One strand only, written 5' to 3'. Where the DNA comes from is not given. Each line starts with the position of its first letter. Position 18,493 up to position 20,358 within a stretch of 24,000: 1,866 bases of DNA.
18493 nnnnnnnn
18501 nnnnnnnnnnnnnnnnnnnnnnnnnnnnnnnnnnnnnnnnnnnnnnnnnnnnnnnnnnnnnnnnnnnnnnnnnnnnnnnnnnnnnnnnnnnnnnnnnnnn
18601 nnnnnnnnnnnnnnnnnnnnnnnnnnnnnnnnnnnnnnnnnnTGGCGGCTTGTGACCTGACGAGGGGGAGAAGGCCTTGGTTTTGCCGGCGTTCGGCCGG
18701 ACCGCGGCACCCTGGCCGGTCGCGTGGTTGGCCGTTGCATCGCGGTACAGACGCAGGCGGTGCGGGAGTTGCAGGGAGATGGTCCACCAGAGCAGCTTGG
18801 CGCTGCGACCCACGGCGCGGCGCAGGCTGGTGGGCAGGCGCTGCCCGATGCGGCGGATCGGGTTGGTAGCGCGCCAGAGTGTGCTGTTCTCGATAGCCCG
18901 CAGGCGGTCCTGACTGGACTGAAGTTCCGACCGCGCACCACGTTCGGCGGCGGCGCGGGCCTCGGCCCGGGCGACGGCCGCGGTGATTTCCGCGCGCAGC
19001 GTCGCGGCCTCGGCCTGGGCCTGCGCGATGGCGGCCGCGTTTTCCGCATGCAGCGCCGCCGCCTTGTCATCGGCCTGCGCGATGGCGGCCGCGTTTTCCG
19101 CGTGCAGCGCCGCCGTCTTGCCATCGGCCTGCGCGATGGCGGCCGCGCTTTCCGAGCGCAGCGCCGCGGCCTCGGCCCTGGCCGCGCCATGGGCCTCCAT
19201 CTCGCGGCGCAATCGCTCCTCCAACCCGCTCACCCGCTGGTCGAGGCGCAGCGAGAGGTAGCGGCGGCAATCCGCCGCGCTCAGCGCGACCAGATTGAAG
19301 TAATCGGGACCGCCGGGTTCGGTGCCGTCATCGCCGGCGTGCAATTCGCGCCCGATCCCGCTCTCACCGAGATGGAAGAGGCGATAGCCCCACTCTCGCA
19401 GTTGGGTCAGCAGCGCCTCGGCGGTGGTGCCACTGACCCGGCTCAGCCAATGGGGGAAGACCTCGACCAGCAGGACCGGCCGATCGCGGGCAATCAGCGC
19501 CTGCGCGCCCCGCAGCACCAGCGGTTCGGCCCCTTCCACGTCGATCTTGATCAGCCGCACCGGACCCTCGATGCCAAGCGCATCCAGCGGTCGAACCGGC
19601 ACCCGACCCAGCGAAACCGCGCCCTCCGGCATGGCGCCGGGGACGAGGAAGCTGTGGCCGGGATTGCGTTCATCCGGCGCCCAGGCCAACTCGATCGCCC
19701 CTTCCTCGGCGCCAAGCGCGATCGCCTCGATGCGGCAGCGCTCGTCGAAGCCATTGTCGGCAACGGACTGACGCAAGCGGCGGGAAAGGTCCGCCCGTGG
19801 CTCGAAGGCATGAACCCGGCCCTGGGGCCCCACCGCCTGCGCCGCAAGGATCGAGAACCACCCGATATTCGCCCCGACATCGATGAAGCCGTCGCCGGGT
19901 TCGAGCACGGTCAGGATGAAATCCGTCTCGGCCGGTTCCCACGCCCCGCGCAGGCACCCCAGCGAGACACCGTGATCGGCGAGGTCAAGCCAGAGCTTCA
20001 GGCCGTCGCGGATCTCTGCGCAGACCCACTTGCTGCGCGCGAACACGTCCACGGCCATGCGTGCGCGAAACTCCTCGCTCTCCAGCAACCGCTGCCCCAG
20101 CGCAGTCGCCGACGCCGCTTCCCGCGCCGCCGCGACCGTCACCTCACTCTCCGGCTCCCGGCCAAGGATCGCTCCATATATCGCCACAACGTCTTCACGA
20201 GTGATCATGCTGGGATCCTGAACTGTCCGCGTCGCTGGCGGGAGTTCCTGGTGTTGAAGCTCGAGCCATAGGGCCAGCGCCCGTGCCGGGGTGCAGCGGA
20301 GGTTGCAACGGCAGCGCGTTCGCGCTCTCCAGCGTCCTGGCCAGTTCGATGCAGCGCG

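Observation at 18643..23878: Near-perfect 1566-bp direct repeat puts one identical N-terminal cassette on two different giant glycosyltransferase genes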

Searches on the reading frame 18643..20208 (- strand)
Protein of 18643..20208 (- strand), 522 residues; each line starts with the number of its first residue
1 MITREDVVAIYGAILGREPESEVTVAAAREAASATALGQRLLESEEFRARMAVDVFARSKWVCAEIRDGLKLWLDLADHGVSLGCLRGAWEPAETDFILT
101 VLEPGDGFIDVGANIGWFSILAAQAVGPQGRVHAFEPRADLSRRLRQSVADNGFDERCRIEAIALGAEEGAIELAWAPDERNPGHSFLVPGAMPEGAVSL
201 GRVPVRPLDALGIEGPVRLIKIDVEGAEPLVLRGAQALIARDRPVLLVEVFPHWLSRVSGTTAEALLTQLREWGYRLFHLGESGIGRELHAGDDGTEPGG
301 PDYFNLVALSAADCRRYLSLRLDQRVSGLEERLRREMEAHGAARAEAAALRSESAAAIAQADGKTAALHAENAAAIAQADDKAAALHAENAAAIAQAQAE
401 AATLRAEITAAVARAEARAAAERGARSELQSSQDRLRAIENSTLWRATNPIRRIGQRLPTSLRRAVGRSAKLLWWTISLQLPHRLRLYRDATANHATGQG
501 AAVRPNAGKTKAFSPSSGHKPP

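Call 12: find_homologous_proteins(query=window:18643-20208:-, max_evalue=0.00001)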
Query window:18643-20208:- (522 aa): 163 proteins with E <= 0.00001 among 8000 candidates; the best 120 are listed.
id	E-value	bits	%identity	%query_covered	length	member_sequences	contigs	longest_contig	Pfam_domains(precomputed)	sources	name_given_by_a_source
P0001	1.9e-141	491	50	93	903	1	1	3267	PF05050.20,PF13692.13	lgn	-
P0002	1.3e-135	471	48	99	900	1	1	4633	PF05050.20,PF13692.13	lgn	-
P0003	2.0e-129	451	48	93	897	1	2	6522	PF05050.20,PF13692.13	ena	-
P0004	2.6e-129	450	55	68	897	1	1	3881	PF05050.20,PF13692.13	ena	-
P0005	4.6e-125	436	64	60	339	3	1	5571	PF05050.20,PF05575.17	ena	-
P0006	6.7e-121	423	58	64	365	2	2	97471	PF05050.20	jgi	jgi:FkbM family methyltransferase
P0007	5.9e-118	413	39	21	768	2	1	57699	PF05050.20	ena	-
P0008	5.6e-111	390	57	60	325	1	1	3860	PF05050.20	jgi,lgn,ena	jgi:FkbM family methyltransferase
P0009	1.9e-94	335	42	93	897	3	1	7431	PF05050.20,PF19220.7,PF05575.17,PF13692.13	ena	-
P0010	4.5e-88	314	51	60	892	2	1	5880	PF05050.20,PF13524.13,PF05575.17,PF13692.13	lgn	-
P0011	1.2e-87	313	40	91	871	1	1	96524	PF05050.20,PF13692.13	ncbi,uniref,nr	ncbi:hypothetical protein DKT77_11395 [Meridianimarinicoccus roseus]|uniref:Methyltransferase FkbM d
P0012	8.4e-87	310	43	75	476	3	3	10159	PF05050.20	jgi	jgi:FkbM family methyltransferase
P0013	1.1e-83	300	43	80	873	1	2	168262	PF05050.20,PF13692.13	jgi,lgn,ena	jgi:FkbM family methyltransferase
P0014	1.1e-82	297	50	55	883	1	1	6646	PF05050.20,PF05575.17,PF13692.13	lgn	-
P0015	4.6e-82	295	48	61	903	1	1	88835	PF05050.20,PF13692.13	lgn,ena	-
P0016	3.5e-81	292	45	69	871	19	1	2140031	PF05050.20,PF13692.13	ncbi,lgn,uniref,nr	ncbi:FkbM family methyltransferase [Agrobacterium pusense]|uniref:FkbM family methyltransferase n=1 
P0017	1.7e-78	283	97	29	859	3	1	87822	PF13641.13,PF00534.27,PF00535.33,PF20706.4,PF13692.13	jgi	jgi:glycosyltransferase involved in cell wall biosynthesis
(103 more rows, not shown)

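Call 13: find_encoding_contigs(protein=P0017, flank=10000, max_places=6)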
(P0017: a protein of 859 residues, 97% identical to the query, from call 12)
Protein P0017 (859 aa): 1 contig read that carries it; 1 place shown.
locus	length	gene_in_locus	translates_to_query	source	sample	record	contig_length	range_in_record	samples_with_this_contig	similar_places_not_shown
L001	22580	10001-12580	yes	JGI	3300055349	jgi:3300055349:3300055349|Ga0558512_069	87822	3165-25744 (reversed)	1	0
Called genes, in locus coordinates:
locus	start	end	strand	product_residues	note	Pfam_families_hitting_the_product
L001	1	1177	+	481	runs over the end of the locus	PF03401:TctC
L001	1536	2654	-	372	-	PF03401:TctC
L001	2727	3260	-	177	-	PF04909:Amidohydro_2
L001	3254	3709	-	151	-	-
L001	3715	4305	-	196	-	PF03401:TctC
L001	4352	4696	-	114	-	PF03401:TctC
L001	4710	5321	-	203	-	-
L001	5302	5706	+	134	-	PF13628:DUF4142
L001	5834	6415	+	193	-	PF13548:DUF4126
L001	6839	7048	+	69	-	-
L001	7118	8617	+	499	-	PF00535:Glycos_transf_2, PF13641:Glyco_tranf_2_3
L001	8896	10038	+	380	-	PF05050:Methyltransf_21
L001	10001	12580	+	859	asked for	PF20706:GT4-conflict (weak), PF00534:Glycos_transf_1, PF13692:Glyco_trans_1_4, PF00535:Glycos_transf_2, PF13641:Glyco_tranf_2_3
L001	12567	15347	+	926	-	PF05050:Methyltransf_21, PF13692:Glyco_trans_1_4, PF13524:Glyco_trans_1_2 (weak)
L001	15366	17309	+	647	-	PF13489:Methyltransf_23, PF08241:Methyltransf_11, PF08242:Methyltransf_12 (weak), PF13649:Methyltransf_25 (weak)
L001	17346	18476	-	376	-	PF16822:ALGX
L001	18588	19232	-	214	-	PF03062:MBOAT, PF13813:MBOAT_2 (weak)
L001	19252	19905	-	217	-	-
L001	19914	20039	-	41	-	-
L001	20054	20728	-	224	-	-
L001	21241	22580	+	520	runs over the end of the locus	PF00496:SBP_bac_5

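Call 17: find_related_loci(query=window:18643-20208:-, collection=genome_contigs, flank=10000)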
Query window:18643-20208:- (522 aa) in genome_contigs; peptide patterns used: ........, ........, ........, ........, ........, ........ (x = any residue, [..] = any of these).
127 stretches matched a pattern; 1 encode a relative of the query (tblastn E <= 1e-3); 1 distinct loci.
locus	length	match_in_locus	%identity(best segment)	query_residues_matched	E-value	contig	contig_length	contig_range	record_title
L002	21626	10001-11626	69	1-494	0e+0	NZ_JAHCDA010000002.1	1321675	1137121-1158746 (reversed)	Roseococcus pinisoli strain XZZS9 seq2, whole genome shotgun sequence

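Call 24: find_encoding_contigs(protein=P0013, flank=10000, max_places=2)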
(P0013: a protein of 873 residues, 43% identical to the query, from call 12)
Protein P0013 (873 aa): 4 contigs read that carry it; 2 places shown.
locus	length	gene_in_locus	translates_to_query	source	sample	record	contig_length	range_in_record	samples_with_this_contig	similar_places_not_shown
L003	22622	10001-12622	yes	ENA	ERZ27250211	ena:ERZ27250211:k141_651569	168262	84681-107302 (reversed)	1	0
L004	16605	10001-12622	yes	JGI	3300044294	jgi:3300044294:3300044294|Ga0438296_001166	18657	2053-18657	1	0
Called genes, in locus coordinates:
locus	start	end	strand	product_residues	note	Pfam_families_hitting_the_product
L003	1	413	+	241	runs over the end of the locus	PF20772:TACO1_YebC_N, PF01709:Transcrip_reg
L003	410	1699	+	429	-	PF02844:GARS_N, PF01071:GARS_A, PF02843:GARS_C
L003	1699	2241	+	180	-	PF01218:Coprogen_oxidas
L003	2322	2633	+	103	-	PF01218:Coprogen_oxidas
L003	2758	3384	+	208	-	PF01467:CTP_transf_like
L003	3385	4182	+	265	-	PF02410:RsfS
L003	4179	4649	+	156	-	PF02590:SPOUT_MTase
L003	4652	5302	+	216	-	PF02545:Maf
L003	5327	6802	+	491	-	PF10150:RNase_E_G, PF20833:RNase_E_G_Thio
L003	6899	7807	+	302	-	PF00535:Glycos_transf_2, PF10111:Glyco_tranf_2_2, PF13641:Glyco_tranf_2_3, PF13632:Glyco_trans_2_3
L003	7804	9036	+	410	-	PF13439:Glyco_transf_4, PF20706:GT4-conflict, PF00534:Glycos_transf_1, PF13692:Glyco_trans_1_4, PF13524:Glyco_trans_1_2 (weak)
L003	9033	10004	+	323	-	PF01073:3Beta_HSD, PF01370:Epimerase, PF04321:RmlD_sub_bind, PF16363:GDP_Man_Dehyd, PF13460:NAD_binding_10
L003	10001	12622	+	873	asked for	PF05050:Methyltransf_21, PF13692:Glyco_trans_1_4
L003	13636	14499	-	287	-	PF13489:Methyltransf_23 (weak), PF08241:Methyltransf_11, PF13649:Methyltransf_25 (weak)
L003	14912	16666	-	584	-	PF00664:ABC_membrane, PF00005:ABC_tran, PF02463:SMC_N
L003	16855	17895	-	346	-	PF00535:Glycos_transf_2, PF13641:Glyco_tranf_2_3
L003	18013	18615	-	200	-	PF13489:Methyltransf_23 (weak), PF08241:Methyltransf_11 (faint)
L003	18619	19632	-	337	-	PF00535:Glycos_transf_2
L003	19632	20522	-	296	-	PF13641:Glyco_tranf_2_3, PF00535:Glycos_transf_2, PF13632:Glyco_trans_2_3 (faint)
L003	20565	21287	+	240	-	PF01522:Polysacc_deac_1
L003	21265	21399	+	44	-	-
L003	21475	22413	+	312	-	PF13439:Glyco_transf_4, PF00534:Glycos_transf_1, PF13692:Glyco_trans_1_4, PF13524:Glyco_trans_1_2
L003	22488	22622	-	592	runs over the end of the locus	PF00664:ABC_membrane, PF13191:AAA_16 (faint), PF00005:ABC_tran, PF02463:SMC_N (weak)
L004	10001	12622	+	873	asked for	PF05050:Methyltransf_21, PF13692:Glyco_trans_1_4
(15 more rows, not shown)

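Call 25: find_encoding_contigs(protein=P0011, flank=10000, max_places=2)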
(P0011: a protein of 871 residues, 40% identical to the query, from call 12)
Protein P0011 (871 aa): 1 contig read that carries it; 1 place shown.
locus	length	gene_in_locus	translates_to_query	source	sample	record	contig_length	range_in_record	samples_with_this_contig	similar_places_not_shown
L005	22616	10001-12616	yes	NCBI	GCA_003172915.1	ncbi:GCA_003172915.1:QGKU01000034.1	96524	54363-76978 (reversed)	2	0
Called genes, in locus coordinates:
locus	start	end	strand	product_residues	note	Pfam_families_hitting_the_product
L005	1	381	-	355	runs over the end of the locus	PF13379:NMT1_2 (weak), PF09084:NMT1 (weak)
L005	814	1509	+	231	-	PF00027:cNMP_binding, PF13545:HTH_Crp_2, PF00325:Crp (weak)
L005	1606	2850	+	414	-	PF25919:BSH_CusB (faint), PF00364:Biotin_lipoyl (faint), PF25917:BSH_RND, PF25973:BSH_CzcB, PF25967:RND-MFP_C (weak), PF25989:YknX_C, PF25975:CzcB_C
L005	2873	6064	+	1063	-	PF00873:ACR_tran, PF03176:MMPL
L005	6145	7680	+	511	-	PF00535:Glycos_transf_2, PF13641:Glyco_tranf_2_3 (weak)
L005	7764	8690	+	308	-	PF00535:Glycos_transf_2, PF10111:Glyco_tranf_2_2, PF13641:Glyco_tranf_2_3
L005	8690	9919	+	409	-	PF13439:Glyco_transf_4, PF20706:GT4-conflict, PF00534:Glycos_transf_1, PF13692:Glyco_trans_1_4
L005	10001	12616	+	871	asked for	PF05050:Methyltransf_21, PF13692:Glyco_trans_1_4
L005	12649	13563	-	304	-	PF01073:3Beta_HSD, PF01370:Epimerase, PF02719:Polysacc_synt_2 (faint), PF05368:NmrA (weak), PF13460:NAD_binding_10, PF16363:GDP_Man_Dehyd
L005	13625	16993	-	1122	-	PF05045:RgpF, PF00534:Glycos_transf_1, PF13692:Glyco_trans_1_4, PF05045:RgpF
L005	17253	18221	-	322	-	PF00005:ABC_tran, PF13304:AAA_21 (faint), PF08352:oligo_HPY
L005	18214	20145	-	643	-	PF12911:OppC_N (weak), PF00528:BPD_transp_1, PF00005:ABC_tran, PF08352:oligo_HPY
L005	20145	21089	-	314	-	PF19300:BPD_transp_1_N, PF00528:BPD_transp_1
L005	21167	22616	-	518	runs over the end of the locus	PF00496:SBP_bac_5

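Call 26: find_encoding_contigs(protein=P0016, flank=10000, max_places=2)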
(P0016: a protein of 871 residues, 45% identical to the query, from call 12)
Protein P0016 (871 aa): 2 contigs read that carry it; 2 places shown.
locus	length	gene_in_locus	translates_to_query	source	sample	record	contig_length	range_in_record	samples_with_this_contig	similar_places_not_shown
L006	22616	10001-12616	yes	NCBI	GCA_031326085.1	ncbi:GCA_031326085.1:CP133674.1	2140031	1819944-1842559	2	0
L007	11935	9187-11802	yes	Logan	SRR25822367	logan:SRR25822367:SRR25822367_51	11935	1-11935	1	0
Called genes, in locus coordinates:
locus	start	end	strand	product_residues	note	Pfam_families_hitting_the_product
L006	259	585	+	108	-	-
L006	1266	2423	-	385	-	-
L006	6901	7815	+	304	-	PF13641:Glyco_tranf_2_3, PF00535:Glycos_transf_2, PF10111:Glyco_tranf_2_2, PF13632:Glyco_trans_2_3 (weak)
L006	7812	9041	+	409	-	PF13439:Glyco_transf_4 (weak), PF20706:GT4-conflict, PF00534:Glycos_transf_1, PF13692:Glyco_trans_1_4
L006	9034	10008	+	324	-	PF01073:3Beta_HSD, PF01370:Epimerase, PF02719:Polysacc_synt_2 (faint), PF04321:RmlD_sub_bind (weak), PF05368:NmrA (faint), PF16363:GDP_Man_Dehyd, PF13460:NAD_binding_10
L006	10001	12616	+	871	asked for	PF05050:Methyltransf_21, PF13692:Glyco_trans_1_4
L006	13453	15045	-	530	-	PF13007:LZ_Tnp_IS66, PF13005:zf-IS66, PF03050:DDE_Tnp_IS66, PF13817:DDE_Tnp_IS66_C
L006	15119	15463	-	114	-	PF05717:TnpB_IS66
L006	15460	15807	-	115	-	PF13384:HTH_23 (faint), PF01527:HTH_Tnp_1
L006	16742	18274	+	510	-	PF22483:Mu-transpos_C_2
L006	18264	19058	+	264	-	PF01695:IstB_IS21, PF00308:Bac_DnaA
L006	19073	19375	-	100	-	PF01527:HTH_Tnp_1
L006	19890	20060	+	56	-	-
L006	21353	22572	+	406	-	PF01527:HTH_Tnp_1, PF13276:HTH_21, PF00665:rve, PF13683:rve_3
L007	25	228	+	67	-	-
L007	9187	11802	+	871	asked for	PF05050:Methyltransf_21, PF13692:Glyco_trans_1_4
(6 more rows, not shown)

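Call 27: find_encoding_contigs(protein=P0015, flank=10000, max_places=2)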
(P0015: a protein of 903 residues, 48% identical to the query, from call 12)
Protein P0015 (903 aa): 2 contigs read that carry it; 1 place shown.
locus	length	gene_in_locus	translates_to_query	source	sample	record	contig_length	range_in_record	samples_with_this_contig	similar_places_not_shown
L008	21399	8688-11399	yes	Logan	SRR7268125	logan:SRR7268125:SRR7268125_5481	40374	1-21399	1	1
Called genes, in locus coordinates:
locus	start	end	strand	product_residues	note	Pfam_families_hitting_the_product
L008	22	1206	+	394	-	PF07221:GlcNAc_2-epim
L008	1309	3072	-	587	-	PF00664:ABC_membrane, PF00005:ABC_tran, PF02463:SMC_N, PF13555:AAA_29 (faint), PF13401:AAA_22 (faint)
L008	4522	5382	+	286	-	PF13489:Methyltransf_23, PF01209:Ubie_methyltran (weak), PF08241:Methyltransf_11, PF13649:Methyltransf_25, PF08242:Methyltransf_12 (weak), PF13847:Methyltransf_31 (weak)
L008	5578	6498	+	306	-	PF00535:Glycos_transf_2, PF10111:Glyco_tranf_2_2, PF13641:Glyco_tranf_2_3, PF13632:Glyco_trans_2_3 (weak)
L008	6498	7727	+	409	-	PF13439:Glyco_transf_4, PF13579:Glyco_trans_4_4 (faint), PF20706:GT4-conflict, PF00534:Glycos_transf_1, PF13692:Glyco_trans_1_4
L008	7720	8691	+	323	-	PF01073:3Beta_HSD, PF01370:Epimerase, PF04321:RmlD_sub_bind (weak), PF16363:GDP_Man_Dehyd, PF13460:NAD_binding_10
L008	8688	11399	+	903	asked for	PF05050:Methyltransf_21, PF13692:Glyco_trans_1_4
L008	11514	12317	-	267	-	PF13276:HTH_21, PF00665:rve, PF24764:rva_4 (weak), PF13683:rve_3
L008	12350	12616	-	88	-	PF01527:HTH_Tnp_1, PF13384:HTH_23 (weak)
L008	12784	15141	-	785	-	PF13506:Glyco_transf_21 (weak), PF00535:Glycos_transf_2, PF13641:Glyco_tranf_2_3, PF00534:Glycos_transf_1, PF13692:Glyco_trans_1_4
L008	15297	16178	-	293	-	PF00535:Glycos_transf_2, PF13641:Glyco_tranf_2_3 (faint)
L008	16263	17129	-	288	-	PF00483:NTP_transferase, PF12804:NTP_transf_3 (weak)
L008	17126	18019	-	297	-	PF01370:Epimerase, PF04321:RmlD_sub_bind, PF16363:GDP_Man_Dehyd, PF01073:3Beta_HSD, PF02719:Polysacc_synt_2 (weak)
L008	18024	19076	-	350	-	PF00106:adh_short (faint), PF01073:3Beta_HSD, PF01370:Epimerase, PF02719:Polysacc_synt_2, PF04321:RmlD_sub_bind, PF16363:GDP_Man_Dehyd, PF07993:NAD_binding_4 (weak)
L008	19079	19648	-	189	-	PF00908:dTDP_sugar_isom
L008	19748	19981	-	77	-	PF11799:IMS_C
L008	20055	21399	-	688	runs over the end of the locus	PF00580:UvrD-helicase, PF13245:AAA_19, PF13604:AAA_30 (faint), PF01443:Viral_helicase1 (faint), PF13361:UvrD_C, PF13538:UvrD_C_2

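Call 28: find_related_loci(query=window:18643-20208:-, collection=metagenome_contigs, flank=10000)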
Query window:18643-20208:- (522 aa) in metagenome_contigs; peptide patterns used: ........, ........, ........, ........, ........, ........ (x = any residue, [..] = any of these).
166 stretches matched a pattern; 1 encode a relative of the query (tblastn E <= 1e-3); 1 distinct loci.
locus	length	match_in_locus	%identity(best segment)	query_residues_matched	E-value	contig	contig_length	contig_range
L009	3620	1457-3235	56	1-500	7e-139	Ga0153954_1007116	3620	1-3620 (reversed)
